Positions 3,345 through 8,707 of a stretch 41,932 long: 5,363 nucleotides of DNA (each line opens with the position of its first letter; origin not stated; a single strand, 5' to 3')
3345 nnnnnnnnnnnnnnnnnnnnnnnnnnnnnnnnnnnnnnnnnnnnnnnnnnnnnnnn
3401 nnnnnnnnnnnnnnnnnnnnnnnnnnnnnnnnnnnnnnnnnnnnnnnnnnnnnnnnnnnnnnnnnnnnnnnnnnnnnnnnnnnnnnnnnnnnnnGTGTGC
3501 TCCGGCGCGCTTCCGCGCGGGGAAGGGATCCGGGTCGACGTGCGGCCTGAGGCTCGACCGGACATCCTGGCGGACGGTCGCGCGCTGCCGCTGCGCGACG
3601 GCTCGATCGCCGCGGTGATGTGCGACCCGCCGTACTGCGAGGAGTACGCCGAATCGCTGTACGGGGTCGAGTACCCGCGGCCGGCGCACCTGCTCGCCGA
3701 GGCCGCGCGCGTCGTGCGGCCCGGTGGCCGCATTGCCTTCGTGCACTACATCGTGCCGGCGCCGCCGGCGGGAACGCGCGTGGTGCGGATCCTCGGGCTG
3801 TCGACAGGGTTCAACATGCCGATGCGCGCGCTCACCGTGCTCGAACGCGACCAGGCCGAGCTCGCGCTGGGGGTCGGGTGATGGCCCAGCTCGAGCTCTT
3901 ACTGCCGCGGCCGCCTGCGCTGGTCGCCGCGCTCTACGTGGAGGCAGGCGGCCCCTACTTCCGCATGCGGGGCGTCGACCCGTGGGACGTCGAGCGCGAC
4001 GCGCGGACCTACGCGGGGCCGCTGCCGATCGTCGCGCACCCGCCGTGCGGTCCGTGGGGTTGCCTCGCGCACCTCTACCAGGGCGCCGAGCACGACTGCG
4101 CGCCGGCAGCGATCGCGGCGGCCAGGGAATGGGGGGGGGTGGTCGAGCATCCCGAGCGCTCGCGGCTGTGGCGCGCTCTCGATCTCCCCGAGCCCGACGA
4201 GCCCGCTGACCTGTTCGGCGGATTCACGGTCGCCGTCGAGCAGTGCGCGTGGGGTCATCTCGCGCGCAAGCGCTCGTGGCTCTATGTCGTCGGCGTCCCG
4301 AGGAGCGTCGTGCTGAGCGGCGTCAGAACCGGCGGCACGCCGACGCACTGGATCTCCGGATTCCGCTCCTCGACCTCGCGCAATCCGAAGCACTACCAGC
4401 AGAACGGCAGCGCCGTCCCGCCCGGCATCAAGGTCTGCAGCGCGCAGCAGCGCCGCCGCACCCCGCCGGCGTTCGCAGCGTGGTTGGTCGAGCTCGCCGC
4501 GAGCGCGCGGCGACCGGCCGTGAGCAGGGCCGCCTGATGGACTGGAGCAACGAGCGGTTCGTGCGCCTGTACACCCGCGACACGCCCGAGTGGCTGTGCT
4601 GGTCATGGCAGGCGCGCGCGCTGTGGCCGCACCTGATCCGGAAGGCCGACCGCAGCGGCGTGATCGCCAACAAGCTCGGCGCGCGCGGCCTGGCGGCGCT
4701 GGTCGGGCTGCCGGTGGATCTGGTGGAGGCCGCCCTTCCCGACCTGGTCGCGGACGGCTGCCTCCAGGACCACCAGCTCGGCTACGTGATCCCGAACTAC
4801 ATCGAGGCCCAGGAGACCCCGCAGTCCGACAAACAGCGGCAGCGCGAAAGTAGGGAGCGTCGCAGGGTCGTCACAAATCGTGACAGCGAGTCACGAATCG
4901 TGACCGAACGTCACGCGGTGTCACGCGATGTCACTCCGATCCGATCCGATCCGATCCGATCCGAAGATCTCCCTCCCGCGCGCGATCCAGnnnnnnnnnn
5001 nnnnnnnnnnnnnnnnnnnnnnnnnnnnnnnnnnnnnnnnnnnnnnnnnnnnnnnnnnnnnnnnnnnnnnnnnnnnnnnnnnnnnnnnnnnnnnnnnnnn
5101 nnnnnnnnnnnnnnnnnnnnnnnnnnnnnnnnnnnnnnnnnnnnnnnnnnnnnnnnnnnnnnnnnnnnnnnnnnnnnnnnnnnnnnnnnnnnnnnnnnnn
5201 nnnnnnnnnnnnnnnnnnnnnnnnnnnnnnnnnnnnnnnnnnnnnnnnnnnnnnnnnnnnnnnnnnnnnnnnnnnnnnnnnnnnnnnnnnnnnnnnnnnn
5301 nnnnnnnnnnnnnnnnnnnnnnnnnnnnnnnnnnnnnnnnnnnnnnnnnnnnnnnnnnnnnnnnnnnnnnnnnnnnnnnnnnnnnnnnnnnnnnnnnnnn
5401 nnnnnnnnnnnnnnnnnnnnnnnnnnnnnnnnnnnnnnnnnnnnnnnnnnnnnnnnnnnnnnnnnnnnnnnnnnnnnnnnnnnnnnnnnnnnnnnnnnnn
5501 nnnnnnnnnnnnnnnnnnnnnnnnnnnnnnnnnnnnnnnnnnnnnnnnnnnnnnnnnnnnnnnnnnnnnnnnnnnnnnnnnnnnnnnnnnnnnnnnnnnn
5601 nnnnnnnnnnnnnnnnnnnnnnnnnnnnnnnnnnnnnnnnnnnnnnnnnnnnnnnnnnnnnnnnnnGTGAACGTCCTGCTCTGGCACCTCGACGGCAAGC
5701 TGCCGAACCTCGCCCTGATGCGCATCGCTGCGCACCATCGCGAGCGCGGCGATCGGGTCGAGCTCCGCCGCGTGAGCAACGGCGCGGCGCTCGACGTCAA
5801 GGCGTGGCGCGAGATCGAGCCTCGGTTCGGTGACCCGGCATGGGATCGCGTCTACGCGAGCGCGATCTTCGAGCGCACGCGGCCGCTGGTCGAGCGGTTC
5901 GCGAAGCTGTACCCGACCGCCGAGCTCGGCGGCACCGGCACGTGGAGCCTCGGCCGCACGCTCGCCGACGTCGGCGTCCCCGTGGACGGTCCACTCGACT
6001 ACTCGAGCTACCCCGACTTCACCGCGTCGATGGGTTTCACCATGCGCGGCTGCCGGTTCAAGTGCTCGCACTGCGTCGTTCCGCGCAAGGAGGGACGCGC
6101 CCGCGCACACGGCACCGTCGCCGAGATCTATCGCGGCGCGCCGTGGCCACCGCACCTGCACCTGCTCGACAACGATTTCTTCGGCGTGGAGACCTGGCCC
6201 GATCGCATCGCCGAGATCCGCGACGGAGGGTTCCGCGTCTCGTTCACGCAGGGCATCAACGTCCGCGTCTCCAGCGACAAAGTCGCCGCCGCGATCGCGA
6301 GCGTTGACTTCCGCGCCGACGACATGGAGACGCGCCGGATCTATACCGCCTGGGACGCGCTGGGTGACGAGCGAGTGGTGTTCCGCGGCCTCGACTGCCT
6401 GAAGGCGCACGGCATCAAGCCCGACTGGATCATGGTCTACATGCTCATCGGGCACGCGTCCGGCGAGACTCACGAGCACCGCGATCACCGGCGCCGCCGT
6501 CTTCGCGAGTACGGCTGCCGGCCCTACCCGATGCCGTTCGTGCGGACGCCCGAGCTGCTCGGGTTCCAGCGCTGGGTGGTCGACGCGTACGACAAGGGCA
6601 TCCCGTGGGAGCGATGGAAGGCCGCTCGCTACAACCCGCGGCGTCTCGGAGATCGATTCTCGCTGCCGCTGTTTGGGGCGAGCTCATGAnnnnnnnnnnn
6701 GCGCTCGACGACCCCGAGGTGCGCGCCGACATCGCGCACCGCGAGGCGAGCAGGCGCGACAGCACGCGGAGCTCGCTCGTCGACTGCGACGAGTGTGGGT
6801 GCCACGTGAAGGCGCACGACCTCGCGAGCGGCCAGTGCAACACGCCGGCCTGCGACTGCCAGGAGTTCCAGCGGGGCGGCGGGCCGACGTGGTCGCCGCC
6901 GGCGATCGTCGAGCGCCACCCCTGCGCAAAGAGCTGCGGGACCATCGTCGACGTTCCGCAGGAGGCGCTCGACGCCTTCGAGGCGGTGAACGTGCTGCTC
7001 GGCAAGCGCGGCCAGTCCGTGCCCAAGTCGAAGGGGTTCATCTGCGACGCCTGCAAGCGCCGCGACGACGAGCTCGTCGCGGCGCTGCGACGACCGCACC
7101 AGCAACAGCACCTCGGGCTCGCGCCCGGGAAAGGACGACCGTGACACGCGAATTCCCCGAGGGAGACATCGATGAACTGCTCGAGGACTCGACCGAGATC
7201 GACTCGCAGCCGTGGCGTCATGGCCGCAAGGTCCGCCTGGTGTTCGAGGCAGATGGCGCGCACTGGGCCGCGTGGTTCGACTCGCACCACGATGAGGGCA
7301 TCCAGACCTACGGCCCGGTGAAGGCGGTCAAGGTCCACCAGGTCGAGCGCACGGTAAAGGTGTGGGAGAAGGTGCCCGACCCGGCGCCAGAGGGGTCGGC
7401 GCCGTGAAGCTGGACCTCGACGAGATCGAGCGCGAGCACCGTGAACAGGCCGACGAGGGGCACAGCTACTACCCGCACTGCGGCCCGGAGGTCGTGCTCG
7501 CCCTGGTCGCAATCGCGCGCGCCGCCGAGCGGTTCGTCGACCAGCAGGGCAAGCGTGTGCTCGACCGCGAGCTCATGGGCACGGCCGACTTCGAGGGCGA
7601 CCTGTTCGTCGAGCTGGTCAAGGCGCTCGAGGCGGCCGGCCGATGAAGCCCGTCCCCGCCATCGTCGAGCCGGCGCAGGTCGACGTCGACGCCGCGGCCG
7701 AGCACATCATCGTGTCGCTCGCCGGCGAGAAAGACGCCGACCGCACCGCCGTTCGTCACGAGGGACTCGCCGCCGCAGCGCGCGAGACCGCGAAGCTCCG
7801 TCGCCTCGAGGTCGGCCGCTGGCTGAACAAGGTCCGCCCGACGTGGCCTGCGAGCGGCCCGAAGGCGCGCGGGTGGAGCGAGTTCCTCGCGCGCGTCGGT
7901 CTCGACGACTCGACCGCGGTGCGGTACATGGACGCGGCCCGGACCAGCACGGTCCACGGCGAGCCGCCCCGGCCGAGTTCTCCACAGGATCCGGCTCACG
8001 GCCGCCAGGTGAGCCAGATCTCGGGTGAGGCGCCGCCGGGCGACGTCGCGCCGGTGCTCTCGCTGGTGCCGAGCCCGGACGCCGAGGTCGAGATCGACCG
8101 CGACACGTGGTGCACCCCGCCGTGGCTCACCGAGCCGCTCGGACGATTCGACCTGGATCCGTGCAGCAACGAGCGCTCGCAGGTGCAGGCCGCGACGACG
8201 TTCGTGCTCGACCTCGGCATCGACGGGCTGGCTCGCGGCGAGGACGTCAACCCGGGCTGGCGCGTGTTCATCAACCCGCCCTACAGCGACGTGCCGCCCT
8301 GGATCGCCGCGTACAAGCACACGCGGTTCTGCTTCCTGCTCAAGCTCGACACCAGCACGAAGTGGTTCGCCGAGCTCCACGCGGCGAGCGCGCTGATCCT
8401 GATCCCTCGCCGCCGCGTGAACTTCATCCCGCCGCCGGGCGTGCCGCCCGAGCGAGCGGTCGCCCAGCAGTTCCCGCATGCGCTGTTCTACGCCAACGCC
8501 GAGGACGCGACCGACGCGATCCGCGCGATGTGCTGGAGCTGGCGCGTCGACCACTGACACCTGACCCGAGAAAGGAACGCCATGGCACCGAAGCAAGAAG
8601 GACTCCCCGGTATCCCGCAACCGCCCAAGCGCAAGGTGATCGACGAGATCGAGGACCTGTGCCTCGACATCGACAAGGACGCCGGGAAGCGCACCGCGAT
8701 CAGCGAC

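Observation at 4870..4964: Helically phased iteron array plus (TCCGA)6 inside the initiator-like gene: candidate origin of replication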

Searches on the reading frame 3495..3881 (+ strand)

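Call 10: search_protein_families(library=pfam, proteins=[window:3495-3881:+], max_evalue=0.01)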
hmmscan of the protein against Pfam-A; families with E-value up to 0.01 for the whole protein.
window:3495-3881:+ (128 aa): 1 family
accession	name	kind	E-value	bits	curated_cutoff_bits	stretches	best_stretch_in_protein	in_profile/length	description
PF08241.18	Methyltransf_11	-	0.00011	23.3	21.2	1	24-82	47-95/95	Methyltransferase domain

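Call 11: search_protein_families(library=phrogs, proteins=[window:3495-3881:+], max_evalue=0.01)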
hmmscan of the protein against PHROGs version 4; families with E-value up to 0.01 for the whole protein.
window:3495-3881:+ (128 aa): 5 families
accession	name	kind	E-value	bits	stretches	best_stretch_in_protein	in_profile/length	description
phrog_3816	-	other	8.4e-12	46.1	1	2-116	78-200/203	DNA methyltransferase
phrog_11619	-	other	2.7e-06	28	1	9-85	56-139/186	DNA methyltransferase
phrog_24333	-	other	6.7e-05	23.4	1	15-51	80-115/238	DNA methyltransferase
phrog_11564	-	other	0.00023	21.9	1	21-53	47-79/117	DNA methyltransferase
phrog_954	-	other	0.0024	18.1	0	19-80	92-163/229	DNA methyltransferase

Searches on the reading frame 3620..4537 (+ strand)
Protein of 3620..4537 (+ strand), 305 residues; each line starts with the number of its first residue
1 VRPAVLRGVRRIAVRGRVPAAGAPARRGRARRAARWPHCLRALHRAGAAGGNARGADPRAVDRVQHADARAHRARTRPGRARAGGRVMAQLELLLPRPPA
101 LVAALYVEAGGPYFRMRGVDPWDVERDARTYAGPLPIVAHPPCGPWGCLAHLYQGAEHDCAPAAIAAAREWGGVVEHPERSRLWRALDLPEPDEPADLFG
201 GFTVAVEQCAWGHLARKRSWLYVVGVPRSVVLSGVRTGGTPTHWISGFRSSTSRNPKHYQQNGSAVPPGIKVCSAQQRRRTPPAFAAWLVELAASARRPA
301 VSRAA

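Call 10: search_protein_families(library=pfam, proteins=[window:3620-4537:+], max_evalue=0.01)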
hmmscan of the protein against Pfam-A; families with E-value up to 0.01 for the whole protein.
window:3620-4537:+ (305 aa): 0 families

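Call 11: search_protein_families(library=phrogs, proteins=[window:3620-4537:+], max_evalue=0.01)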
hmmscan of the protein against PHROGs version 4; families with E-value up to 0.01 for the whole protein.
window:3620-4537:+ (305 aa): 1 family
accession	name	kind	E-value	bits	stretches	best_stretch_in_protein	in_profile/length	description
phrog_12600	-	unknown function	2.9e-55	187.8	1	101-305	3-203/203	-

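Call 57: search_protein_families(library=ncbifam, proteins=[window:3620-4537:+], max_evalue=0.1)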
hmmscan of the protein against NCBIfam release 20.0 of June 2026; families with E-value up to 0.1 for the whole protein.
window:3620-4537:+ (305 aa): 0 families

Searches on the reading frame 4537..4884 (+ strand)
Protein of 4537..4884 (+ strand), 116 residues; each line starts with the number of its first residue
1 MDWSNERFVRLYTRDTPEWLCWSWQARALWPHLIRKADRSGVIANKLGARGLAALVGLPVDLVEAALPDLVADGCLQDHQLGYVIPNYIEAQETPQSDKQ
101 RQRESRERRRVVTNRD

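Call 86: search_protein_representatives(protein=window:4537-4884:+)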
Query: 116 residues. Proteins with E-value up to 0.001 (for the whole library): 2759; up to 1e-10: 2315; up to 1e-30: 166. The best 150 are listed.
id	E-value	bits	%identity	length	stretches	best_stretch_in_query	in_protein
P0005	3.3e-67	240.0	92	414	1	1-116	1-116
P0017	1.9e-59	214.9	83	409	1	1-113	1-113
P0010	8.7e-57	206.4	78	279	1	1-116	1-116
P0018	4.3e-54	197.7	77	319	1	1-111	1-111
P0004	6.1e-48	177.8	70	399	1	1-116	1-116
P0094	1.3e-47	176.7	70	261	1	1-115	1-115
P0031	3.1e-47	175.5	71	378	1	1-112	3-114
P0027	4.7e-47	175.0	70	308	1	1-110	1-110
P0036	5.1e-46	171.6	69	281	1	1-115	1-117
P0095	1.4e-44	167.0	67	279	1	1-112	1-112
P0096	4.3e-44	165.4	66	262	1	1-116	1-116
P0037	1.4e-43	163.8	64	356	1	1-112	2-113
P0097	1.1e-42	160.8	63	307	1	1-112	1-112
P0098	2.1e-42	160.0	63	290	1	2-111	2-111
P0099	2.4e-42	159.8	62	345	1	1-110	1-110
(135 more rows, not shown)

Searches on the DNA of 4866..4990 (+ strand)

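Call 45: search_dna_similar(query=window:4866-4990:+, collection=phages, mode=distant, max_evalue=1, max_rows=30)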
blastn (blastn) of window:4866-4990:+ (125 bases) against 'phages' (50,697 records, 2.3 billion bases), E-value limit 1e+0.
No match.

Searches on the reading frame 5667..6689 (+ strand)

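Call 10: search_protein_families(library=pfam, proteins=[window:5667-6689:+], max_evalue=0.01)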
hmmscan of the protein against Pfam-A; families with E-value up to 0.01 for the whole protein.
window:5667-6689:+ (340 aa): 1 family
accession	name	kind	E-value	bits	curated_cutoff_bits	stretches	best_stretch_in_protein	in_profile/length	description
PF04055.27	Radical_SAM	-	0.0065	17.1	29.5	0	125-155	3-34/166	Radical SAM superfamily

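Call 11: search_protein_families(library=phrogs, proteins=[window:5667-6689:+], max_evalue=0.01)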
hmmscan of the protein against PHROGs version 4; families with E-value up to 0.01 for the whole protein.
window:5667-6689:+ (340 aa): 1 family
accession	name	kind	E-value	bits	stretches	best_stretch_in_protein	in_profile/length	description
phrog_9298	-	other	7e-37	128.4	1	1-292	1-258/305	radical SAM domain protein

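Call 57: search_protein_families(library=ncbifam, proteins=[window:5667-6689:+], max_evalue=0.1)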
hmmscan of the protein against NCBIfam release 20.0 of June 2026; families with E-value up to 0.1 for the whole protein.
window:5667-6689:+ (340 aa): 4 families
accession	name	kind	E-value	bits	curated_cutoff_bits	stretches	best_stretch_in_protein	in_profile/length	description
TIGR02495.1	NrdG2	equivalog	0.002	17.5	131.15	1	114-251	12-156/193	anaerobic ribonucleoside-triphosphate reductase activating protein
TIGR04013.1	B12_SAM_MJ_1487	hypoth_equivalog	0.0061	15.4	251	1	110-156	136-187/382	TIGR04013 family B12-binding domain/radical SAM domain-containing protein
NF010916.0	PRK14336.1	equivalog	0.011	14.5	606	1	116-155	122-159/418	tRNA (N6-isopentenyl adenosine(37)-C2)-methylthiotransferase MiaB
TIGR00089.1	TIGR00089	subfamily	0.02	13.7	251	1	126-147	146-167/429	MiaB/RimO family radical SAM methylthiotransferase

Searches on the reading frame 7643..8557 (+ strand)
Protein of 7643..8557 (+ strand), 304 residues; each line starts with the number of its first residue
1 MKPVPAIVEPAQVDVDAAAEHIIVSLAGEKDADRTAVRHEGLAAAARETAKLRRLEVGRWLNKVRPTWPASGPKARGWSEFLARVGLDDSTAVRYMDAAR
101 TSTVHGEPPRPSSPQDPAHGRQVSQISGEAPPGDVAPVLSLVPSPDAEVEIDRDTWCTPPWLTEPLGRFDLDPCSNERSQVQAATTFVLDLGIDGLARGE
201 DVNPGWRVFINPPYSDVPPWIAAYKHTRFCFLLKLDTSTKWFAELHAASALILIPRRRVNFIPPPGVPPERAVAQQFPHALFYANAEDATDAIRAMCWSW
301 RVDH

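Call 10: search_protein_families(library=pfam, proteins=[window:7643-8557:+], max_evalue=0.01)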
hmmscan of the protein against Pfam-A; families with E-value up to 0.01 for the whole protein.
window:7643-8557:+ (304 aa): 1 family
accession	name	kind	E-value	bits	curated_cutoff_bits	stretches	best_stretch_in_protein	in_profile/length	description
PF05869.16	Dam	-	4.6e-12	46.4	28.1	1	152-263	8-125/169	DNA N-6-adenine-methyltransferase (Dam)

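Call 11: search_protein_families(library=phrogs, proteins=[window:7643-8557:+], max_evalue=0.01)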
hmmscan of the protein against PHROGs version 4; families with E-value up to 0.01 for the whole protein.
window:7643-8557:+ (304 aa): 1 family
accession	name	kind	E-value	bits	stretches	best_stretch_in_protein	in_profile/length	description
phrog_111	-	other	2.3e-23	84.5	1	151-287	62-204/345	DNA methyltransferase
